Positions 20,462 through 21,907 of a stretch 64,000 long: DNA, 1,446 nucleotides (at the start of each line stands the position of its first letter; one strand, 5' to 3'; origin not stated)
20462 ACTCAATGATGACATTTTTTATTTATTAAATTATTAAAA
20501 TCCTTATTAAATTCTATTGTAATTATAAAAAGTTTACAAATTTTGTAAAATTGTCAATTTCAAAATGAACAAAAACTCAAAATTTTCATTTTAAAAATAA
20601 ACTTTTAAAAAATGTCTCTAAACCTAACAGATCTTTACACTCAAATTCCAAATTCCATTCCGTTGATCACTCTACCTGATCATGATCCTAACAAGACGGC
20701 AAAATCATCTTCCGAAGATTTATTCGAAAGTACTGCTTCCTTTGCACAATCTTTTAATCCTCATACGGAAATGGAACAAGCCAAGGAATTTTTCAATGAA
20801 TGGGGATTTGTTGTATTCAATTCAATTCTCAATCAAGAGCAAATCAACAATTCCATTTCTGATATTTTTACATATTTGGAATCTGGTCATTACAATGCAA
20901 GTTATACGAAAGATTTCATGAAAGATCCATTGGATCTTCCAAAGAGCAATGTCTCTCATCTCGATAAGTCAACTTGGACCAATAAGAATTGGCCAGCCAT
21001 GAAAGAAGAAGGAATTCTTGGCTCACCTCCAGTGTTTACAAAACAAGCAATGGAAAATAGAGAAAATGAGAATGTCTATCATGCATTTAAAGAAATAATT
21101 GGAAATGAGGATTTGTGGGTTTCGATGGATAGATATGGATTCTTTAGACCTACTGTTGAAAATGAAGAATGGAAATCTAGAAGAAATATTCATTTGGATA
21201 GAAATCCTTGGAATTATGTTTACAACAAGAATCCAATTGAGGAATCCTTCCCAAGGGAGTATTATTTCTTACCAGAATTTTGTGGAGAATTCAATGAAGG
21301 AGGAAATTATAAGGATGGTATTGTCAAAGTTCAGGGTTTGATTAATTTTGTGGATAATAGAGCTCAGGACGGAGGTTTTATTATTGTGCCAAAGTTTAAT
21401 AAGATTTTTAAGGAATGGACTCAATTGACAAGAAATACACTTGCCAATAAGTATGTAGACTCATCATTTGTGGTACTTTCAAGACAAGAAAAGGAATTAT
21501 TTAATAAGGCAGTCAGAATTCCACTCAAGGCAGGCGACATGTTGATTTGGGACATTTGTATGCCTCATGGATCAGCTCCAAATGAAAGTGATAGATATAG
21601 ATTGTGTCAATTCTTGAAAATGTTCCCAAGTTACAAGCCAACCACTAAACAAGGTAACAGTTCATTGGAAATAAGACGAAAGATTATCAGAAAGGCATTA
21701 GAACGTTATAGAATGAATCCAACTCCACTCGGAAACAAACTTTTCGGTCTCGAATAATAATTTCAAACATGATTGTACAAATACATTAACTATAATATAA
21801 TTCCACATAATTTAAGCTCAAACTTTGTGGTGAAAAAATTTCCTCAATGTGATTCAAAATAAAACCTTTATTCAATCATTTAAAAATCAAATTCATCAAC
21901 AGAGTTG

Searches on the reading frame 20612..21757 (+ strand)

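Call 40: search_protein_families(library=pfam, proteins=[window:20612-21757:+], max_evalue=0.0001)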
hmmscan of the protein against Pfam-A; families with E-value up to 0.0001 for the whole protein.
window:20612-21757:+ (381 aa): 1 family
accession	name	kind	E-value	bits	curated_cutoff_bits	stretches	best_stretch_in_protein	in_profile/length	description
PF05721.19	PhyH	-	5.7e-07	30.5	22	1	242-331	129-212/213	Phytanoyl-CoA dioxygenase (PhyH)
